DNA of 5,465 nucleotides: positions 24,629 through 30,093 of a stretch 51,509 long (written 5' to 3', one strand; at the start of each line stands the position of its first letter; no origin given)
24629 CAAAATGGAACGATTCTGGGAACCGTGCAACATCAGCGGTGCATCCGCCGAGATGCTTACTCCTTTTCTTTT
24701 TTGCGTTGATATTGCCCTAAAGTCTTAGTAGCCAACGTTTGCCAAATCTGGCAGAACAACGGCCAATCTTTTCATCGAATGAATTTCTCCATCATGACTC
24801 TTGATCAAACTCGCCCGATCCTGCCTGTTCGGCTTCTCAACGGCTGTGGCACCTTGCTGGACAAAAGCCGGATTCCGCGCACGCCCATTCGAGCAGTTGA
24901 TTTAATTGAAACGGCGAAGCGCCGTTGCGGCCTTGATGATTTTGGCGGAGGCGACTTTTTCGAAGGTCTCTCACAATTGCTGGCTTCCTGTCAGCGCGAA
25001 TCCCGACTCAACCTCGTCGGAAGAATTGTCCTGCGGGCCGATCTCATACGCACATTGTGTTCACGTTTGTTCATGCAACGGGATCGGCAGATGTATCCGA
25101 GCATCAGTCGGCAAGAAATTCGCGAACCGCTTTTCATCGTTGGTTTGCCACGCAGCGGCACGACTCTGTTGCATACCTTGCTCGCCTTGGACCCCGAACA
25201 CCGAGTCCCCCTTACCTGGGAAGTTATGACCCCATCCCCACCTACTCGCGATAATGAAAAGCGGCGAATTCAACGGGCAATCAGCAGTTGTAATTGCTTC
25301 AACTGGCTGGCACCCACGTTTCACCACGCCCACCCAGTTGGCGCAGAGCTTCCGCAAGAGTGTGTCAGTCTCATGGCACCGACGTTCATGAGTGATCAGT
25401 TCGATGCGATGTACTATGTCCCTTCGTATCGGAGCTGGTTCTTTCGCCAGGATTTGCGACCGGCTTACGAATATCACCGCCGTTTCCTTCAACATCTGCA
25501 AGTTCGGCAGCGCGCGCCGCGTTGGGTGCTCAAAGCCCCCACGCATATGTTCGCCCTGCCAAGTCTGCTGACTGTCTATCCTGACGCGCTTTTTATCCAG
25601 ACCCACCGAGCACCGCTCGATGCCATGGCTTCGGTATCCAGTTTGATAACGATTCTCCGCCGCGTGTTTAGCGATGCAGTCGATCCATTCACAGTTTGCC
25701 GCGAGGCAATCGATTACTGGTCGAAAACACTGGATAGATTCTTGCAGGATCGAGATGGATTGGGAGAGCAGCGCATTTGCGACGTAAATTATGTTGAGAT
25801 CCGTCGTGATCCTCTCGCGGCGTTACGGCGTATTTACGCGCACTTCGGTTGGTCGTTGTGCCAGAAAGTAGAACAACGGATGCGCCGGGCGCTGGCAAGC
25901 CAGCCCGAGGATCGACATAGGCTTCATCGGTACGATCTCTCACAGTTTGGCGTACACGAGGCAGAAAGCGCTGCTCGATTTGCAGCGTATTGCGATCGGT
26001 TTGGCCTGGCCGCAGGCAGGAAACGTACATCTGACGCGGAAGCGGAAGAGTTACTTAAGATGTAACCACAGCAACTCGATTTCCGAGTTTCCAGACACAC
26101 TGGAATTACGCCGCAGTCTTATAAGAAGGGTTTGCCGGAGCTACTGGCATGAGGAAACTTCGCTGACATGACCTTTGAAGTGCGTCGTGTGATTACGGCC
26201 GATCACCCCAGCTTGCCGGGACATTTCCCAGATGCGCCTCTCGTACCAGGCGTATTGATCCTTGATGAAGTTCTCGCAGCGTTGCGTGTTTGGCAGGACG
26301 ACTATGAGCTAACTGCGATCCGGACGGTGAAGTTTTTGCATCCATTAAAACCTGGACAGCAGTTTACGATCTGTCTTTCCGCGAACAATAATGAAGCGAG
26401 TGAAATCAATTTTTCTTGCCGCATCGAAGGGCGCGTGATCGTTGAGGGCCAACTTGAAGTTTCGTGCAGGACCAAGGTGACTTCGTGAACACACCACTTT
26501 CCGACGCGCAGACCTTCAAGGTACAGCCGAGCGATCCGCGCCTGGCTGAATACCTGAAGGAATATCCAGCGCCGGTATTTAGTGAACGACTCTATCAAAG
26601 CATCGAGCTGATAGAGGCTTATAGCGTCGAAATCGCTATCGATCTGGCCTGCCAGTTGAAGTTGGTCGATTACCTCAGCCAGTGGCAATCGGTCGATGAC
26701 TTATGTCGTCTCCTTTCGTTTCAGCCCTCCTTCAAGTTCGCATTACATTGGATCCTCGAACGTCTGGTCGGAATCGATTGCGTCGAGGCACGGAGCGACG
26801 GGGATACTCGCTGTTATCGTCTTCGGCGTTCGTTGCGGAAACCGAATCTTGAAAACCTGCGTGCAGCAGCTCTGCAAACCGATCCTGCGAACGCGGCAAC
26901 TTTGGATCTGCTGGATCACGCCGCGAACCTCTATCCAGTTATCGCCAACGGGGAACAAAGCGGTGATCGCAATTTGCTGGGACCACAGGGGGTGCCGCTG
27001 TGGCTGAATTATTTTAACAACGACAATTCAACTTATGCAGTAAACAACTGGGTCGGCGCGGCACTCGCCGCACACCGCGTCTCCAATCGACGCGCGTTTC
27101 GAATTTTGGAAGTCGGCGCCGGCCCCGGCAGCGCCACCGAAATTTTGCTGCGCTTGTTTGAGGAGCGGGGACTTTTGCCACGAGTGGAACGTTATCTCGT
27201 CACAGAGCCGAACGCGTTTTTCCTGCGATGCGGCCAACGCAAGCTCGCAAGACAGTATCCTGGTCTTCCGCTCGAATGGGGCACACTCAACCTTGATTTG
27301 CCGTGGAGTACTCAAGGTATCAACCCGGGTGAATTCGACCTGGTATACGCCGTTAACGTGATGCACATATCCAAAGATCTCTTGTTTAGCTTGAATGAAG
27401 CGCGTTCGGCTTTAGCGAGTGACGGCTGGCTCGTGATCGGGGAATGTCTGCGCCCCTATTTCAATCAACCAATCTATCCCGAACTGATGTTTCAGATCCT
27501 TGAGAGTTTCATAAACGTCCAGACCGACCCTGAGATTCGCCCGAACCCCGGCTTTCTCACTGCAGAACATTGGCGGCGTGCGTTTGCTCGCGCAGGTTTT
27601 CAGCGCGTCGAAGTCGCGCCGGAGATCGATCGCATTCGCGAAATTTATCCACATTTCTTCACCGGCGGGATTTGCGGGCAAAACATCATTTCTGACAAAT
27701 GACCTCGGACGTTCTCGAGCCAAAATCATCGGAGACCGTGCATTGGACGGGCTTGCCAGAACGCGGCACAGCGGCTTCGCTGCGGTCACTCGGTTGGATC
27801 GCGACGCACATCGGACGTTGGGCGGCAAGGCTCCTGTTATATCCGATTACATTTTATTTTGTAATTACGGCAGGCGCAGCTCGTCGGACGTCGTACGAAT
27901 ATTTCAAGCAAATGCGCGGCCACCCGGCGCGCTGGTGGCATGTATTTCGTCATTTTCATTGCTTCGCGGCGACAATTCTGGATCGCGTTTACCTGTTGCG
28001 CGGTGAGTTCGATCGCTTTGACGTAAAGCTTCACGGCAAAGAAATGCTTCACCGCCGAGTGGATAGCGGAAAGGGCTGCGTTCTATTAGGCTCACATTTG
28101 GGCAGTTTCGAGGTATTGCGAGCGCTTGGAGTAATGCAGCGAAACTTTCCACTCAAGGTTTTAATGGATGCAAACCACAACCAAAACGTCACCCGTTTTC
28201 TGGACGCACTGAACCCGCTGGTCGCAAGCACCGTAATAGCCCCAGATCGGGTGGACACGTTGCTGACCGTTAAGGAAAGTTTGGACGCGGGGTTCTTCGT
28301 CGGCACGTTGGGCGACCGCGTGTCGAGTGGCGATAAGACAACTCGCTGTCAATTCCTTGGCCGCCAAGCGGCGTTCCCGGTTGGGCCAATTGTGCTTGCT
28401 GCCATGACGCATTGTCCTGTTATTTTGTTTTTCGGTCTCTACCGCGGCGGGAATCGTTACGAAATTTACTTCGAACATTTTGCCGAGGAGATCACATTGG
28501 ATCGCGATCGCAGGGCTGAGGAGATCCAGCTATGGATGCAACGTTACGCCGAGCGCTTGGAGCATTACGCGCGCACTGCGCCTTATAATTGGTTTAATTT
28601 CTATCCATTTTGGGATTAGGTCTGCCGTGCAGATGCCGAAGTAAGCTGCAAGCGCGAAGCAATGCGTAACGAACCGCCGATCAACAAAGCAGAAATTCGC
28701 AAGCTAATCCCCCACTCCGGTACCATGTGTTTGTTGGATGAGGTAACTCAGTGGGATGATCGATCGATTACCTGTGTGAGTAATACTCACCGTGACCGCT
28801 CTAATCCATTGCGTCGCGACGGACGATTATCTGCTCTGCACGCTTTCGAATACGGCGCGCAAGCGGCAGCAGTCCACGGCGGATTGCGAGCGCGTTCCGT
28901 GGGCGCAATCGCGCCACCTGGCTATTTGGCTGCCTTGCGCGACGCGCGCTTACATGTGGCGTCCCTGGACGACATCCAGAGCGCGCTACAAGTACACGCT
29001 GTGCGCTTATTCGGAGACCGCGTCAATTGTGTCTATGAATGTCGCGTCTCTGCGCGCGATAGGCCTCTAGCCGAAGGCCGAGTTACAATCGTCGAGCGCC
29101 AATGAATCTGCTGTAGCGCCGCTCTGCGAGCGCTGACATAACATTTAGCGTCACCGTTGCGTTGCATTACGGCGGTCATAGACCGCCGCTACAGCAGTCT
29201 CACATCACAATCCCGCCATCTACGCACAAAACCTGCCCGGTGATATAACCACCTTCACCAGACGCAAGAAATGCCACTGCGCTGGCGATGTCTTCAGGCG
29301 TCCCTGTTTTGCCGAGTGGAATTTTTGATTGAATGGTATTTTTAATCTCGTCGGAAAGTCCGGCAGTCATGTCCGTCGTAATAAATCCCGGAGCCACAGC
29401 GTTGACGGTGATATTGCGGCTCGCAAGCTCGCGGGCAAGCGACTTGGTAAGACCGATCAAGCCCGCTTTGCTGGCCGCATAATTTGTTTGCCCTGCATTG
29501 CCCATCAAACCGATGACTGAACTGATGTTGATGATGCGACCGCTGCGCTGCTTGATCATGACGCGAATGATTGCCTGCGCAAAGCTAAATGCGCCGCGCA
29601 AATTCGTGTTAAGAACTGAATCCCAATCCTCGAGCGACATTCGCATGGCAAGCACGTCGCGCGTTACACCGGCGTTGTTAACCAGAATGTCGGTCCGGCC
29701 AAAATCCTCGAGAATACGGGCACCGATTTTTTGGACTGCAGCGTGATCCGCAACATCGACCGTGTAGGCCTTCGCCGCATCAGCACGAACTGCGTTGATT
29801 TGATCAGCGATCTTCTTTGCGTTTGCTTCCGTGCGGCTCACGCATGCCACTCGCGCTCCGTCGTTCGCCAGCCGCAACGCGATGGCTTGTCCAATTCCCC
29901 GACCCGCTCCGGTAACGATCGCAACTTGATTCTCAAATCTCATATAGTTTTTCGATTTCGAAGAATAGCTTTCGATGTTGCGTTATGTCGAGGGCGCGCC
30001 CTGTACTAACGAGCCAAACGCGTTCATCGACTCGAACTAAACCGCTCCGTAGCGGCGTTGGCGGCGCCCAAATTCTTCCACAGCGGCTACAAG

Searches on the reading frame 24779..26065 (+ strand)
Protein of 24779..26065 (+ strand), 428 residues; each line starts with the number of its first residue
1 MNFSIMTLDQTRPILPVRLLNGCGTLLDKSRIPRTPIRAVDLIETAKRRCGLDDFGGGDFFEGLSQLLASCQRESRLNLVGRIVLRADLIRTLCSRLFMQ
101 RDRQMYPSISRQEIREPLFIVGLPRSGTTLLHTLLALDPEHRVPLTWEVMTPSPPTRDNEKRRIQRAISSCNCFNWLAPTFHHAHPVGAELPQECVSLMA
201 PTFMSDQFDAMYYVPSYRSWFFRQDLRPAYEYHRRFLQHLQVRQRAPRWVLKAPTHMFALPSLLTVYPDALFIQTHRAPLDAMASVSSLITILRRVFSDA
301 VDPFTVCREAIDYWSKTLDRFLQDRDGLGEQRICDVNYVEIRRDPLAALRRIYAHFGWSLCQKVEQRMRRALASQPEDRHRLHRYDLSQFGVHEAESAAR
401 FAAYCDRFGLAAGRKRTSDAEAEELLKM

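Call 35: search_protein_families(library=pfam, proteins=[window:24779-26065:+], max_evalue=0.001)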
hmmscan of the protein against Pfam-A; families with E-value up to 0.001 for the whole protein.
window:24779-26065:+ (428 aa): 3 families
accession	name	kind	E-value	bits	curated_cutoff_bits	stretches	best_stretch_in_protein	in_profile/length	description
PF13469.12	Sulfotransfer_3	-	2.2e-43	149.5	27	1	117-359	1-213/216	Sulfotransferase family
PF00685.33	Sulfotransfer_1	-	2.9e-05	24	22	1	117-368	3-191/255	Sulfotransferase domain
PF17784.7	Sulfotransfer_4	-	0.0002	21.7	22.8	0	253-325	75-151/215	Sulfotransferase domain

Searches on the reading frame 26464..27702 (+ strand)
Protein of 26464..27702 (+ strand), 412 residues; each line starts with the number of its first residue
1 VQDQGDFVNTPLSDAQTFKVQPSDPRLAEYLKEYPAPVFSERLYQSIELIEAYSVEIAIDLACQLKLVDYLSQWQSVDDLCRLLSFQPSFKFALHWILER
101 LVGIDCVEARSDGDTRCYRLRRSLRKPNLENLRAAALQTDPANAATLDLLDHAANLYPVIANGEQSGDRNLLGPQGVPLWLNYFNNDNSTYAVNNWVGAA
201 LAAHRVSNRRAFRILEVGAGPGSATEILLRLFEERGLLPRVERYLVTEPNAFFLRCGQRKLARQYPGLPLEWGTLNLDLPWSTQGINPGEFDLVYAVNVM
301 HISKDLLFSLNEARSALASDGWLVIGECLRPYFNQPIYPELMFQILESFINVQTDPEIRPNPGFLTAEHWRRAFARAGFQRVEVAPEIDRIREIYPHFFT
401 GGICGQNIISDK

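Call 35: search_protein_families(library=pfam, proteins=[window:26464-27702:+], max_evalue=0.001)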
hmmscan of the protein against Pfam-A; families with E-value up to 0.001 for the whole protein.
window:26464-27702:+ (412 aa): 3 families
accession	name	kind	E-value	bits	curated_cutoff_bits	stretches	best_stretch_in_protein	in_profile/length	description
PF08242.18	Methyltransf_12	-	5.6e-09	37.1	30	1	215-323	1-98/98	Methyltransferase domain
PF13489.12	Methyltransf_23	-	1.9e-06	28.1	27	1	208-383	20-163/164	Methyltransferase domain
PF08241.18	Methyltransf_11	-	0.00016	22.7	21.2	1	215-325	1-95/95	Methyltransferase domain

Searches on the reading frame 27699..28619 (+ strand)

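Call 35: search_protein_families(library=pfam, proteins=[window:27699-28619:+], max_evalue=0.001)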
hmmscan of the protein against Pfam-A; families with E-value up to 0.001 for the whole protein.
window:27699-28619:+ (306 aa): 1 family
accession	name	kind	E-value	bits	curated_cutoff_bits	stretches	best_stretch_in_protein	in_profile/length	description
PF03279.18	Lip_A_acyltrans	-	4.3e-07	29.8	22.3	1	109-305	105-293/295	Bacterial lipid A biosynthesis acyltransferase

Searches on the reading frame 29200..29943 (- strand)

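Call 36: search_protein_families(library=pfam, proteins=[window:29200-29943:-], max_evalue=0.001)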
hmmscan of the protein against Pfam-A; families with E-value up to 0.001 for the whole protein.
window:29200-29943:- (247 aa): 5 families
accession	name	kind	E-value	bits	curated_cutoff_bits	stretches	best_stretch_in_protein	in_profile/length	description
PF13561.12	adh_short_C2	-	3e-68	230.4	27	1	12-245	1-235/236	Enoyl-(Acyl carrier protein) reductase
PF00106.31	adh_short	-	1.6e-64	217.4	26.6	1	6-198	1-192/195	short chain dehydrogenase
PF08659.16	KR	-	4.8e-20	72.7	22.6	1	9-169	4-163/180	KR domain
PF03435.24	Sacchrp_dh_NADP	-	1.3e-05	26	25.1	1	10-115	3-100/129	Saccharopine dehydrogenase NADP binding domain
PF01370.27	Epimerase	-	4.6e-05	23.4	20.9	1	9-146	2-121/240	NAD dependent epimerase/dehydratase family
